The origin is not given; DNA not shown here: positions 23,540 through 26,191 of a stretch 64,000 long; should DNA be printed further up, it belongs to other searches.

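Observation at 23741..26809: Orphan, divergent FlaI/VirB11-class ATPase (783 aa) placed beside a membrane-anchored SNase nuclease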

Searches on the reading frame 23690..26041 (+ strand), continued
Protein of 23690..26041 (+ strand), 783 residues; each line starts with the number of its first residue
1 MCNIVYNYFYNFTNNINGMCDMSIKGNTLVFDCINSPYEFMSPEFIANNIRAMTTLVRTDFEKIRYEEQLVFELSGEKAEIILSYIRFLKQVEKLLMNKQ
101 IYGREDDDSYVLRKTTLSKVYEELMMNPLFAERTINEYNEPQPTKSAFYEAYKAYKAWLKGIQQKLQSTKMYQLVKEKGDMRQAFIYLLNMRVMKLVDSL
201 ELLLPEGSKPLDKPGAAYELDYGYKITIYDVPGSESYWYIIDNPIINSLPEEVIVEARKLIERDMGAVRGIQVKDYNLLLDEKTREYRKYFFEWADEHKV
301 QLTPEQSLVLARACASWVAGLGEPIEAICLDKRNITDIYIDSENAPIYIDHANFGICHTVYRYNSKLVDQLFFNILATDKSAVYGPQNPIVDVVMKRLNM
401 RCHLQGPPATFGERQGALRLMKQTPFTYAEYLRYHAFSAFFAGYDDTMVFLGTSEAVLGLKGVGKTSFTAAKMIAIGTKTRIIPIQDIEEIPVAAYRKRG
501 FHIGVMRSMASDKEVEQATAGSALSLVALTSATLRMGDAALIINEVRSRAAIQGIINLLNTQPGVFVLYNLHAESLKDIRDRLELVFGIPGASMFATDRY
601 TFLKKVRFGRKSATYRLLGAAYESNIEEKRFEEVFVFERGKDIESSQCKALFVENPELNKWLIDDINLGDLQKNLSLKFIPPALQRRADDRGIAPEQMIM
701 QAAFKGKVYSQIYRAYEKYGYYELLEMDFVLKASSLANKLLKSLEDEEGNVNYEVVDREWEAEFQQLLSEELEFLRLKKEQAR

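Call 81: find_homologous_proteins(query=P0352, max_evalue=1e-20)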
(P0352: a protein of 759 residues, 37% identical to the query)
Query P0352 (759 aa): 638 proteins with E <= 1e-20 among 8000 candidates; the best 120 are listed.
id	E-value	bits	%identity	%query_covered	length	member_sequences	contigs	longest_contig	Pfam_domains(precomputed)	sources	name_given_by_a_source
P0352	0.0e+0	1697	100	100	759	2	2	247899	PF00437.27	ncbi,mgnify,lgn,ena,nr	ncbi:hypothetical protein DRN74_00155 [Candidatus Micrarchaeota archaeon]|mgnify:CR=1 FL=1|nr:MAG: h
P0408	0.0e+0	1421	81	100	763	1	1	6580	PF00437.27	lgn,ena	-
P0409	0.0e+0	1200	68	99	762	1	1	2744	PF00437.27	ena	-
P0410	0.0e+0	1195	68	99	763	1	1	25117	PF00437.27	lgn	-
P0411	0.0e+0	1192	67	100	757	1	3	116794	PF00437.27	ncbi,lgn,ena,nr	ncbi:MAG: type II/IV secretion system ATPase subunit [DPANN group archaeon]|nr:type II/IV secretion 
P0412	0.0e+0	1191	68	99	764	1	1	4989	PF00437.27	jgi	jgi:flagellar protein FlaI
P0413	0.0e+0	1186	69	99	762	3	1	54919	PF00437.27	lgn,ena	-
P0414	0.0e+0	1183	69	99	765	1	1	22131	PF00437.27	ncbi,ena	-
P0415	0.0e+0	1168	68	99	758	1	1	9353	PF00437.27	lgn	-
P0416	0.0e+0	1168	68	99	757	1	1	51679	PF00437.27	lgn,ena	-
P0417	0.0e+0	1166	70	95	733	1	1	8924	PF00437.27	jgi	-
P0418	0.0e+0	1165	70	95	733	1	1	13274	PF00437.27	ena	-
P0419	0.0e+0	1162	70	94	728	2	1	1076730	PF00437.27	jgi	jgi:type IV secretory pathway ATPase VirB11/archaellum biosynthesis ATPase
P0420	0.0e+0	1162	65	100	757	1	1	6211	PF00437.27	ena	-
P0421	0.0e+0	1162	68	99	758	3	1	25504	PF00437.27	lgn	-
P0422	0.0e+0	1161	67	99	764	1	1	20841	PF00437.27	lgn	-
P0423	0.0e+0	1160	66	99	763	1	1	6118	PF00437.27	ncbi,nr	ncbi:type II/IV secretion system ATPase subunit [archaeon]|nr:type II/IV secretion system ATPase sub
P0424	0.0e+0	1159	69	94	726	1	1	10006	PF00437.27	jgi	jgi:type IV secretory pathway ATPase VirB11/archaellum biosynthesis ATPase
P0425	0.0e+0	1158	67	99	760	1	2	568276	PF00437.27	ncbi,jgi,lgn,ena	-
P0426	0.0e+0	1153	66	99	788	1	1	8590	PF00437.27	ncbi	ncbi:MAG: type II/IV secretion system ATPase subunit [Candidatus Micrarchaeota archaeon]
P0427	0.0e+0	1153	70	95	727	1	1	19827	PF00437.27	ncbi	-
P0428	0.0e+0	1150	67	97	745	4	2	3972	PF00437.27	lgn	-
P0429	0.0e+0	1148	69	94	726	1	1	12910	PF00437.27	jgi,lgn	jgi:type IV secretory pathway ATPase VirB11/archaellum biosynthesis ATPase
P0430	0.0e+0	1145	66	99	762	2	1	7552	PF00437.27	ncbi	ncbi:MAG: type II/IV secretion system ATPase subunit [archaeon]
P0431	0.0e+0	1141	68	94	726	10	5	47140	PF00437.27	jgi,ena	jgi:type IV secretory pathway ATPase VirB11/archaellum biosynthesis ATPase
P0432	0.0e+0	1141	68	94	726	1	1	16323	PF00437.27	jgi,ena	-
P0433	0.0e+0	1140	67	94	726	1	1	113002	PF00437.27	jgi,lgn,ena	-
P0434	0.0e+0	1139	67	94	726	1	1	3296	PF00437.27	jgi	jgi:type IV secretory pathway ATPase VirB11/archaellum biosynthesis ATPase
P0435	0.0e+0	1139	69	94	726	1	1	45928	PF00437.27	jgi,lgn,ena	-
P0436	0.0e+0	1139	67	94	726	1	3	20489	PF00437.27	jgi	jgi:type IV secretory pathway ATPase VirB11/archaellum biosynthesis ATPase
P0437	0.0e+0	1138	67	94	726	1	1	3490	PF00437.27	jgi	-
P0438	0.0e+0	1138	68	97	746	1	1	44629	PF00437.27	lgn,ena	-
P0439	0.0e+0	1138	67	94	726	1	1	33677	PF00437.27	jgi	-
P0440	0.0e+0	1137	67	94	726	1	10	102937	PF00437.27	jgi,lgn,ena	jgi:type IV secretory pathway ATPase VirB11/archaellum biosynthesis ATPase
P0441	0.0e+0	1136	69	94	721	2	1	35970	PF00437.27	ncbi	-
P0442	0.0e+0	1134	67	94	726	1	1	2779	PF00437.27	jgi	jgi:type IV secretory pathway ATPase VirB11/archaellum biosynthesis ATPase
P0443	0.0e+0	1123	66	98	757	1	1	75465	PF00437.27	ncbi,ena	-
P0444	0.0e+0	1122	67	94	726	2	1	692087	PF00437.27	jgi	jgi:type IV secretory pathway ATPase VirB11/archaellum biosynthesis ATPase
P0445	0.0e+0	1117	65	98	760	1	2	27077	PF00437.27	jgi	-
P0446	0.0e+0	1116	67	100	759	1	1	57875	PF00437.27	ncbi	-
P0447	0.0e+0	1115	64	99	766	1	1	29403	PF00437.27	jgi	jgi:flagellar protein FlaI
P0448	0.0e+0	1094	67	94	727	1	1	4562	PF00437.27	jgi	-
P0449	0.0e+0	1085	63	99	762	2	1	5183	PF00437.27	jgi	-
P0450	0.0e+0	1051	85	69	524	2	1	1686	PF00437.27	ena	-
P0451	0.0e+0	1039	61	99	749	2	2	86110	PF00437.27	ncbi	-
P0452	0.0e+0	1023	60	98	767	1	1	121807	PF00437.27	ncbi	ncbi:ATPase, T2SS/T4P/T4SS family [archaeon]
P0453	0.0e+0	1021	59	98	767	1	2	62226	PF00437.27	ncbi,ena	-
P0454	0.0e+0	1020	59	99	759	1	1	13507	PF00437.27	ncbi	-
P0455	0.0e+0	1019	72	78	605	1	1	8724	PF00437.27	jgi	jgi:type IV secretory pathway ATPase VirB11/archaellum biosynthesis ATPase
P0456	0.0e+0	1013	58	98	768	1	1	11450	PF00437.27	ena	-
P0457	3.0e-297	1006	58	98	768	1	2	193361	PF00437.27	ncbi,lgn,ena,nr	ncbi:MAG: type II/IV secretion system ATPase subunit [Candidatus Diapherotrites archaeon]|nr:type II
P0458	3.1e-296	1003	58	99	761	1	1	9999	PF00437.27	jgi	jgi:type IV secretory pathway ATPase VirB11/archaellum biosynthesis ATPase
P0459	4.9e-296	1002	57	61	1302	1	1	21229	PF00437.27,PF14528.12,PF14890.12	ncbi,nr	ncbi:MAG: Flp pilus assembly complex ATPase component TadA [Candidatus Diapherotrites archaeon]|nr:F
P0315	5.7e-294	995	57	99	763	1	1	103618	PF00437.27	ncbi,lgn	-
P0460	8.0e-294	995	59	99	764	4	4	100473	PF00437.27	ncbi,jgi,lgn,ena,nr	ncbi:MAG: type II/IV secretion system ATPase subunit [Candidatus Diapherotrites archaeon]|nr:type II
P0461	2.2e-293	993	58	98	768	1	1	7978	PF00437.27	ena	-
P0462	6.3e-293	992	57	99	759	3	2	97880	PF00437.27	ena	-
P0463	5.4e-292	989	57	98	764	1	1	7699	PF00437.27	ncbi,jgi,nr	ncbi:MAG: type II/IV secretion system ATPase subunit [Candidatus Diapherotrites archaeon]|nr:type II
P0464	2.4e-291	986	58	98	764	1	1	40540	PF00437.27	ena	-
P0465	2.7e-291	986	56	65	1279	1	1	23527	PF00437.27,PF14528.12,PF14890.12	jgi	jgi:type IV secretory pathway ATPase VirB11/archaellum biosynthesis ATPase/intein/homing endonucleas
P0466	7.1e-290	982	57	99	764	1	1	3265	PF00437.27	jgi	-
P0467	1.5e-289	980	57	99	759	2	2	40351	PF00437.27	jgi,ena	-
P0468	1.9e-289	980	57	98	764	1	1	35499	PF00437.27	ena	-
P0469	1.0e-288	978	58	99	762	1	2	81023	PF00437.27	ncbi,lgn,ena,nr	ncbi:type II/IV secretion system ATPase subunit [archaeon]|nr:type II/IV secretion system ATPase sub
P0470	1.4e-288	977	57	99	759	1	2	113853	PF00437.27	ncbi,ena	-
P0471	2.8e-288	976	59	99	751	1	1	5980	PF00437.27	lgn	-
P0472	8.1e-288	975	57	98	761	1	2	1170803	PF00437.27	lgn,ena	-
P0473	8.2e-288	975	56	99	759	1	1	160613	PF00437.27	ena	-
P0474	1.0e-287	974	57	99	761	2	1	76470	PF00437.27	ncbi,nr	ncbi:MAG: type II/IV secretion system ATPase subunit [Candidatus Diapherotrites archaeon]|nr:type II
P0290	5.9e-286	969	57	98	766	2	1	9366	PF00437.27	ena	-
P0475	7.1e-286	968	56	98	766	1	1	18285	PF00437.27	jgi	jgi:type IV secretory pathway ATPase VirB11/archaellum biosynthesis ATPase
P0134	1.4e-285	967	57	98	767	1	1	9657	PF00437.27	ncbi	-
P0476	1.8e-285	967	56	98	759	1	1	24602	PF00437.27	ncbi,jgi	-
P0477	2.3e-284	963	56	99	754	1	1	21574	PF00437.27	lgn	-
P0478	5.1e-284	962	55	99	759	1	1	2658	PF00437.27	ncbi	-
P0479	8.3e-284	961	56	97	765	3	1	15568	PF00437.27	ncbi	-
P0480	7.5e-283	958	53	99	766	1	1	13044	PF00437.27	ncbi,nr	ncbi:MAG: type II/IV secretion system ATPase subunit [Candidatus Diapherotrites archaeon]|nr:type II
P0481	1.4e-282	957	54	97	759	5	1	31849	PF00437.27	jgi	-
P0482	4.3e-282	956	55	97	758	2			PF00437.27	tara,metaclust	tara:strand:- start:976 stop:3252 length:2277 start_codon:yes stop_codon:yes gene_type:complete|meta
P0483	2.9e-281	953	55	98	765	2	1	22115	PF00437.27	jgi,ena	-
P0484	3.9e-281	953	54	99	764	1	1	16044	PF00437.27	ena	-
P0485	1.1e-280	951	55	97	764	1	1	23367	PF00437.27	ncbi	-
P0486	6.8e-280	949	55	99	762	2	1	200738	PF00437.27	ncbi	ncbi:MAG: type II/IV secretion system ATPase subunit [Candidatus Diapherotrites archaeon]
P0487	7.8e-279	945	56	97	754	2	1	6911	PF00437.27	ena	-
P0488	1.0e-278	945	56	99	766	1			PF00437.27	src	-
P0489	1.2e-278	944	56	98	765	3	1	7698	PF00437.27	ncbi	-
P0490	4.3e-278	943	55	98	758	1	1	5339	PF00437.27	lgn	-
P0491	8.3e-278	942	54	98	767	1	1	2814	PF00437.27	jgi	jgi:archaeal flagellar protein FlaI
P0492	1.4e-277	941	55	98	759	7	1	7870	PF00437.27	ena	-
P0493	1.4e-277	941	55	99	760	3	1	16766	PF00437.27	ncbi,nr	ncbi:MAG: Flp pilus assembly complex ATPase component TadA [Candidatus Diapherotrites archaeon]|nr:F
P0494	2.4e-277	940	55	97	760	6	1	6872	PF00437.27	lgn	-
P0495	4.4e-277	939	52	98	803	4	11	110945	PF00437.27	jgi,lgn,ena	-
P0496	6.6e-277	939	54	98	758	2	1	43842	PF00437.27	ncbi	-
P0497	8.2e-277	938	55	98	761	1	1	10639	PF00437.27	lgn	-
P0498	8.4e-277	938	55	99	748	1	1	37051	PF00437.27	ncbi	ncbi:MAG: type II/IV secretion system ATPase subunit [Candidatus Micrarchaeota archaeon]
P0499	1.6e-276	937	56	98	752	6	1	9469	PF00437.27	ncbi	-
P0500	1.8e-276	937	53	97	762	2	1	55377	PF00437.27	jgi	-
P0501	4.1e-276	936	54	100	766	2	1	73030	PF00437.27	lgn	-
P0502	9.4e-276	935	55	99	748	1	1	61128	PF00437.27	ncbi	-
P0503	9.6e-276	935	54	97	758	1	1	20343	PF00437.27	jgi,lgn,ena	-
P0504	1.1e-275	935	55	99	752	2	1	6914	PF00437.27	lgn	-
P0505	1.3e-275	934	54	99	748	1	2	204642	PF00437.27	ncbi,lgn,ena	ncbi:MAG: type II/IV secretion system ATPase subunit [Candidatus Micrarchaeota archaeon]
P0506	2.2e-275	934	54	99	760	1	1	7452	PF00437.27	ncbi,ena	-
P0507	2.7e-275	933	53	99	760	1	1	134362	PF00437.27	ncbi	-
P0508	3.5e-275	933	54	98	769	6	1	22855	PF00437.27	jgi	-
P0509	3.5e-275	933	53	99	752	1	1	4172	PF00437.27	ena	-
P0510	7.3e-275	932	54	99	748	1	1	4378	PF00437.27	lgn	-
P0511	7.3e-275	932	54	99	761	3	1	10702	PF00437.27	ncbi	-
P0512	7.8e-275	932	54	99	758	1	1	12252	PF00437.27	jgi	-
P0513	8.4e-275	932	54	98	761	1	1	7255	PF00437.27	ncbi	-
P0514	1.5e-274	931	52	99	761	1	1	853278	PF00437.27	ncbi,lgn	-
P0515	2.5e-274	930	54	99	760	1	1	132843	PF00437.27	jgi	jgi:type IV secretory pathway ATPase VirB11/archaellum biosynthesis ATPase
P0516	2.7e-274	930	54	97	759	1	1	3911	PF00437.27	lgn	-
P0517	2.9e-274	930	53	98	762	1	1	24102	PF00437.27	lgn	-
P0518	3.3e-274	930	53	97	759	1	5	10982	PF00437.27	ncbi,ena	-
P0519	5.6e-274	929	54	98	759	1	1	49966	PF00437.27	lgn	-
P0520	6.3e-274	929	53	99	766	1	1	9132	PF00437.27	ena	-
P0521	6.4e-274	929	54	98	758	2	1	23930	PF00437.27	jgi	jgi:type IV secretory pathway ATPase VirB11/archaellum biosynthesis ATPase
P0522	1.1e-273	928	54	98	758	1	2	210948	PF00437.27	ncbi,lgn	-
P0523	3.7e-273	926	55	98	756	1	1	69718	PF00437.27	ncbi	-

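Call 82: find_encoding_contigs(protein=P0505, flank=6000, max_places=2)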
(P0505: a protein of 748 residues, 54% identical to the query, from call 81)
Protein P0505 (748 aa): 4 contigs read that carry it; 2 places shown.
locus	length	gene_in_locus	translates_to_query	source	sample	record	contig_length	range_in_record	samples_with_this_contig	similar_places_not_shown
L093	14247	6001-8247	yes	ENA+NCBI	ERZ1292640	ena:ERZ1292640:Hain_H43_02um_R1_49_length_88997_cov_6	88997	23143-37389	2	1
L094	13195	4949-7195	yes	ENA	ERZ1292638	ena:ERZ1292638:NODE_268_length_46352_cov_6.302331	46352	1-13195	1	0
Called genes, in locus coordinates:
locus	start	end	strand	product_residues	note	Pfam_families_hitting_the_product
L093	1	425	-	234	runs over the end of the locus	PF00535:Glycos_transf_2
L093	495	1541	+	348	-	-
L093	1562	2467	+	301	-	PF01916:DS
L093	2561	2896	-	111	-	-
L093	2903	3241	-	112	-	-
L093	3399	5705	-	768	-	PF02463:SMC_N, PF13175:AAA_15, PF13304:AAA_21 (faint), PF13476:AAA_23, PF13555:AAA_29 (weak), PF13166:AAA_13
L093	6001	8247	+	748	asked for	PF00437:T2SSE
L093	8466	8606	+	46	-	-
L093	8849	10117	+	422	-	PF02350:Epimerase_2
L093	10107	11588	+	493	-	PF13231:PMT_2, PF03901:Glyco_transf_22 (weak)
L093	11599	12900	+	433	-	PF03721:UDPG_MGDP_dh_N, PF00984:UDPG_MGDP_dh, PF03720:UDPG_MGDP_dh_C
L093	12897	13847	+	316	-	PF01073:3Beta_HSD, PF01370:Epimerase, PF02719:Polysacc_synt_2, PF04321:RmlD_sub_bind, PF07993:NAD_binding_4 (faint), PF16363:GDP_Man_Dehyd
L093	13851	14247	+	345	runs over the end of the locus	PF00535:Glycos_transf_2, PF10111:Glyco_tranf_2_2 (weak)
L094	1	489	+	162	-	?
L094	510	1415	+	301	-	PF01916:DS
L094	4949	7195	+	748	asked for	PF00437:T2SSE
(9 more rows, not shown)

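Call 83: find_encoding_contigs(protein=P0498, flank=6000, max_places=2)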
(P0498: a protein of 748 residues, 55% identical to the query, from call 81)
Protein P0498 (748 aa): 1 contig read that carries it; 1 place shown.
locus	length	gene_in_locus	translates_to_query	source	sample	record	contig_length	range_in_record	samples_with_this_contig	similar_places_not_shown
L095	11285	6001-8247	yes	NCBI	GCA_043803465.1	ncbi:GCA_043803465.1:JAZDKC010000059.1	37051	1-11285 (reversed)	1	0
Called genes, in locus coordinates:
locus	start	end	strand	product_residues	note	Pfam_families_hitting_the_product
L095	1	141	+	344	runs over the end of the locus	-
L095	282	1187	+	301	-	PF01916:DS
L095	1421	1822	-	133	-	-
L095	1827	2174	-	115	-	-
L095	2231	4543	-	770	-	PF02463:SMC_N, PF13175:AAA_15, PF13304:AAA_21 (faint), PF13476:AAA_23, PF13555:AAA_29 (weak), PF04423:Rad50_zn_hook (weak)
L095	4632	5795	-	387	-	-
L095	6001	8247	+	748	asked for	PF00437:T2SSE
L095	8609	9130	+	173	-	PF00583:Acetyltransf_1 (weak), PF13673:Acetyltransf_10 (weak), PF13508:Acetyltransf_7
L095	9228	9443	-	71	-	PF18929:DUF5678 (weak)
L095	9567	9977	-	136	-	PF13470:PIN_3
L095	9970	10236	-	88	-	PF04014:MazE_antitoxin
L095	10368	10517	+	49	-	-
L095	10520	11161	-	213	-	-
